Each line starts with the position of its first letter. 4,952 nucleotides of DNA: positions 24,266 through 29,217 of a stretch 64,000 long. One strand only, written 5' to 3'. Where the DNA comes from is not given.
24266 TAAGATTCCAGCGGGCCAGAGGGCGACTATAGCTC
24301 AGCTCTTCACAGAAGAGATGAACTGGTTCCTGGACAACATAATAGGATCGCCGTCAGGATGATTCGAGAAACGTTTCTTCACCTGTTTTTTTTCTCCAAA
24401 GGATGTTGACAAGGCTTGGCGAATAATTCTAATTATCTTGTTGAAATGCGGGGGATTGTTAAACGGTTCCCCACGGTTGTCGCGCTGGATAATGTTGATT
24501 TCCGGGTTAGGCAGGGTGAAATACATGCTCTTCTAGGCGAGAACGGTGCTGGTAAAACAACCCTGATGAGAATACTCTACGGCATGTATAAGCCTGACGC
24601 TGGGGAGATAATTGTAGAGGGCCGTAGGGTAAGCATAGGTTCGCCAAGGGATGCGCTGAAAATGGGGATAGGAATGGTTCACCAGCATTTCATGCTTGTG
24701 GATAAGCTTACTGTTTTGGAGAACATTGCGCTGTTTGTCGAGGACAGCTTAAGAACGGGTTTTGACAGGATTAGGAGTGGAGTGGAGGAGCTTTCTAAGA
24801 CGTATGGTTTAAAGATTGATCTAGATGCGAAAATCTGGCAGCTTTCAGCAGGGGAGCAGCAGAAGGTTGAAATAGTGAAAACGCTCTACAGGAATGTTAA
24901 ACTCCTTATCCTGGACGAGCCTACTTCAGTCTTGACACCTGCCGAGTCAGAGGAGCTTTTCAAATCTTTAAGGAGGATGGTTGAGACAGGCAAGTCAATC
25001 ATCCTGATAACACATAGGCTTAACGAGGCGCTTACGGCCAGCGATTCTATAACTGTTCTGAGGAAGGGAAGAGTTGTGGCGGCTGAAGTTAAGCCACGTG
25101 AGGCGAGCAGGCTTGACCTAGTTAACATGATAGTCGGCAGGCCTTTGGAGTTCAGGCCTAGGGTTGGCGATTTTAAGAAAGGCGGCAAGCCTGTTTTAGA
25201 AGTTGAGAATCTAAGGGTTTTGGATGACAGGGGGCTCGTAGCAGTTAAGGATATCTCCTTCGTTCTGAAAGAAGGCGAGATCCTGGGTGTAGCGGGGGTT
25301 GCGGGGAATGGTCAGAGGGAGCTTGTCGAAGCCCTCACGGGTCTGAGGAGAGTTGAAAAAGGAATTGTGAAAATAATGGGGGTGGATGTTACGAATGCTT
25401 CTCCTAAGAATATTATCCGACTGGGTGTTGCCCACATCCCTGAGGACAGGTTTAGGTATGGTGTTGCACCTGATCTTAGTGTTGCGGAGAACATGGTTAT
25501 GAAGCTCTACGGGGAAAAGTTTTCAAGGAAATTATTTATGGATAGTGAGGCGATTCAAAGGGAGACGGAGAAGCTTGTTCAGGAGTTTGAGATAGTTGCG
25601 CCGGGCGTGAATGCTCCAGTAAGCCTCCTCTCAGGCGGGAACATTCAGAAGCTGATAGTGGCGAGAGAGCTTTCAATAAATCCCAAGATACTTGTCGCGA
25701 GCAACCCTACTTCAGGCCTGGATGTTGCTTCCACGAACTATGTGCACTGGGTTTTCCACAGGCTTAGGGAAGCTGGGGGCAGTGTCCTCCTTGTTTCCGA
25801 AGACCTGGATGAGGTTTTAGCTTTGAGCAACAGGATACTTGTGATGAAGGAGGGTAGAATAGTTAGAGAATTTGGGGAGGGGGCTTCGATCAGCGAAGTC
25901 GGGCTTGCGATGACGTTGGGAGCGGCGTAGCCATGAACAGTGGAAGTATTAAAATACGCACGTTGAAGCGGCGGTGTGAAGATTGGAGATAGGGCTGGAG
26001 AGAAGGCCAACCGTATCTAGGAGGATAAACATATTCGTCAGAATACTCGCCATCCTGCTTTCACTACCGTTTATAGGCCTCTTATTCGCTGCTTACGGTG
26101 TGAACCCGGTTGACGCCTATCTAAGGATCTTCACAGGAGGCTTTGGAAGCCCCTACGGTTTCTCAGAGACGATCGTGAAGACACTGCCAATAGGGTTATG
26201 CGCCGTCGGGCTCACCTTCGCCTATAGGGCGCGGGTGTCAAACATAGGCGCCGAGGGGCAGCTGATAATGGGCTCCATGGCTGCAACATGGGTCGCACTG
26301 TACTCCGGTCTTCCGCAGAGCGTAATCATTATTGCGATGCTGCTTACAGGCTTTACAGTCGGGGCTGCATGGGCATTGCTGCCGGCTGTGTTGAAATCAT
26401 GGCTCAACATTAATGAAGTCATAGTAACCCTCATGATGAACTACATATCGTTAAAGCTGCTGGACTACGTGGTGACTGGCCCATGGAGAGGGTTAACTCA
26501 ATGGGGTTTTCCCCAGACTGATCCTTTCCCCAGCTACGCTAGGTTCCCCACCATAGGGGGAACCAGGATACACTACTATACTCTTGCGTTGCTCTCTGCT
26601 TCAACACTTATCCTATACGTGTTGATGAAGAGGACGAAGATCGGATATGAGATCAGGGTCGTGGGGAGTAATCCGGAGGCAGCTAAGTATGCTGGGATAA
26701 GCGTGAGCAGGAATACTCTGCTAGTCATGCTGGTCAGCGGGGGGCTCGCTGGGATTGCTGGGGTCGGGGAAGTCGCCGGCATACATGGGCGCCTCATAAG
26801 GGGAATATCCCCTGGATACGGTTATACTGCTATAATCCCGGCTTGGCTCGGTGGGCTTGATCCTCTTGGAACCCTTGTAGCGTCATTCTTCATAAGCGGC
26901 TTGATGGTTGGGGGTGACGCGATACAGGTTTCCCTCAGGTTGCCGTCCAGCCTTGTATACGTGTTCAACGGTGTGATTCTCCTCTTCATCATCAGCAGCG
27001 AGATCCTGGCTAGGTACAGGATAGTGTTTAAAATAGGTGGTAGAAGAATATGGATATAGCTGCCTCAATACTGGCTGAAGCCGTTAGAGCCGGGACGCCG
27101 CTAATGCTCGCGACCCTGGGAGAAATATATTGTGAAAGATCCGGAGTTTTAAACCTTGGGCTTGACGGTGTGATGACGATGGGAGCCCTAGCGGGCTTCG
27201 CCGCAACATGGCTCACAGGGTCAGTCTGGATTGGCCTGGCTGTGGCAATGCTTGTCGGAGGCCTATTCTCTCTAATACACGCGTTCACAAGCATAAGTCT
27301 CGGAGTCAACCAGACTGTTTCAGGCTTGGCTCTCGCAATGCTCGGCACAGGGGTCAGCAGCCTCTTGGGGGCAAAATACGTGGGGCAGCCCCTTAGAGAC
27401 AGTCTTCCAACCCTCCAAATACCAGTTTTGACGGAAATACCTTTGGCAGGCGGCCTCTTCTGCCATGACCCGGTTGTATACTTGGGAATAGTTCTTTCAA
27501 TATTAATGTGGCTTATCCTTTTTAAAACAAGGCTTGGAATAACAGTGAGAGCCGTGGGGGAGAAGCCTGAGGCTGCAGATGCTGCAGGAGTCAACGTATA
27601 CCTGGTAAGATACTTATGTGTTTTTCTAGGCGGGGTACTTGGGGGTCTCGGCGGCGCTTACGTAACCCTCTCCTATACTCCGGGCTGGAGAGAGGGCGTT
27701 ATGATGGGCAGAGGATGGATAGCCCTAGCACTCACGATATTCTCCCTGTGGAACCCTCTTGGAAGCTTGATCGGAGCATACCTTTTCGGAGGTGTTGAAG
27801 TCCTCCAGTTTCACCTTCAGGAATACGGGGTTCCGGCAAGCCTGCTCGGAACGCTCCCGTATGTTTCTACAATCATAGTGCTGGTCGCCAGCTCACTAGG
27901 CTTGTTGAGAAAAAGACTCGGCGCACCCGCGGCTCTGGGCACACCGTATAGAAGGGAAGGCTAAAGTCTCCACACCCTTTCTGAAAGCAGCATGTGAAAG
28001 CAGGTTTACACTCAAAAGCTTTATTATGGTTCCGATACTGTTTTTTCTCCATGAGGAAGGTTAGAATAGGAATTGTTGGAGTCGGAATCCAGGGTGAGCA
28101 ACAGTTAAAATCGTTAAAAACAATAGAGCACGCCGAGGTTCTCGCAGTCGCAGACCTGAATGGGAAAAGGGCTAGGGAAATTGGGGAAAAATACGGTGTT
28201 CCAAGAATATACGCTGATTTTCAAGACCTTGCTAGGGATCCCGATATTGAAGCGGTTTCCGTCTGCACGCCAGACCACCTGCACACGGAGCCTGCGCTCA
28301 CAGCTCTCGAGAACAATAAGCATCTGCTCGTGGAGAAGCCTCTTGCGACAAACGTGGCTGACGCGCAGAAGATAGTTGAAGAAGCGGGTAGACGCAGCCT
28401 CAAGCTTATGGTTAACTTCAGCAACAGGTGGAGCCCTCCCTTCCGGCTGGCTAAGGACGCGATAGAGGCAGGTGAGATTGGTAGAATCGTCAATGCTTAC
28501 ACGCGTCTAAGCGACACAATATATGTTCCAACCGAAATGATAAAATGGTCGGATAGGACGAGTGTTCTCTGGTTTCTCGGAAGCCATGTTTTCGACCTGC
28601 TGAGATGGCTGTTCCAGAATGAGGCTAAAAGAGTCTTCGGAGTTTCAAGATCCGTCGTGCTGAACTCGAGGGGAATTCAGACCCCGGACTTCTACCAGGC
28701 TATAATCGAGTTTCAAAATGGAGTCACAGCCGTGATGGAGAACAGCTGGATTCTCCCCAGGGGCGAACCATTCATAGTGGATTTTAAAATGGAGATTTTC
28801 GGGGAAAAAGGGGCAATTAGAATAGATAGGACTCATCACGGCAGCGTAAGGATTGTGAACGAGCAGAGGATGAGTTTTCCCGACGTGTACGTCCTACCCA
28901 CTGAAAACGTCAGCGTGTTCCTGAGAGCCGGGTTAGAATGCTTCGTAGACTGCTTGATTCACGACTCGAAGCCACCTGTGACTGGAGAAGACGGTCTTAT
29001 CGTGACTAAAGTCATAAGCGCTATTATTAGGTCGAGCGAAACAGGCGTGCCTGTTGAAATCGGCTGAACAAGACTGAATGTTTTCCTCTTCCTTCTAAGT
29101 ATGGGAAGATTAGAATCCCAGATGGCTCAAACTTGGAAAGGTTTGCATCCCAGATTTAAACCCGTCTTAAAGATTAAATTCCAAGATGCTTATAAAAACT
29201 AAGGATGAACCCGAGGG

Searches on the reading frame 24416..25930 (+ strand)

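Call 50: search_protein_families(library=pfam, proteins=[window:24416-25930:+], max_evalue=0.00001)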
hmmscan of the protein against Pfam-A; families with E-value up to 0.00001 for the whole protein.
window:24416-25930:+ (504 aa): 2 families
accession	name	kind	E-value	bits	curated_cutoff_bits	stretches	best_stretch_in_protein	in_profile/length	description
PF00005.33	ABC_tran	-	7e-50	169.6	25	2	24-171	1-137/137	ABC transporter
PF13304.12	AAA_21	-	1.2e-07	32.6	27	0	36-57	1-22/304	AAA domain, putative AbiEii toxin, Type IV TA system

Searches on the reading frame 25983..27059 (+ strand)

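Call 50: search_protein_families(library=pfam, proteins=[window:25983-27059:+], max_evalue=0.00001)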
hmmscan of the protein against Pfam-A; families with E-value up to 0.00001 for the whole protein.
window:25983-27059:+ (358 aa): 1 family
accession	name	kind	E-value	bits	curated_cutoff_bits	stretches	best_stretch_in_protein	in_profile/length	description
PF02653.21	BPD_transp_2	-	5.6e-48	163.8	26.8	1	62-336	4-268/269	Branched-chain amino acid transport system / permease component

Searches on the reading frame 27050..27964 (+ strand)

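Call 50: search_protein_families(library=pfam, proteins=[window:27050-27964:+], max_evalue=0.00001)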
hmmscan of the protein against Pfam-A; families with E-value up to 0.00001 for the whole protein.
window:27050-27964:+ (304 aa): 1 family
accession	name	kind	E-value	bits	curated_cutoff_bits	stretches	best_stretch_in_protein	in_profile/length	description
PF02653.21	BPD_transp_2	-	3e-36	125.4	26.8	1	10-270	4-261/269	Branched-chain amino acid transport system / permease component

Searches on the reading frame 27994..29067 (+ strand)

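Call 50: search_protein_families(library=pfam, proteins=[window:27994-29067:+], max_evalue=0.00001)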
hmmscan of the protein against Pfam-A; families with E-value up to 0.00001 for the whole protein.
window:27994-29067:+ (357 aa): 3 families
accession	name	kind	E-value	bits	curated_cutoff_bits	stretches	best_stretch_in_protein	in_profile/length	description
PF01408.29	GFO_IDH_MocA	-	3.5e-30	105.6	24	1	23-142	1-120/120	Oxidoreductase family, NAD-binding Rossmann fold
PF22725.1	GFO_IDH_MocA_C3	-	9.2e-22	77.8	27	1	150-276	1-124/124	GFO/IDH/MocA C-terminal domain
PF02894.22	GFO_IDH_MocA_C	-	3.7e-20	73.1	22.9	1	154-356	1-218/218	Oxidoreductase family, C-terminal alpha/beta domain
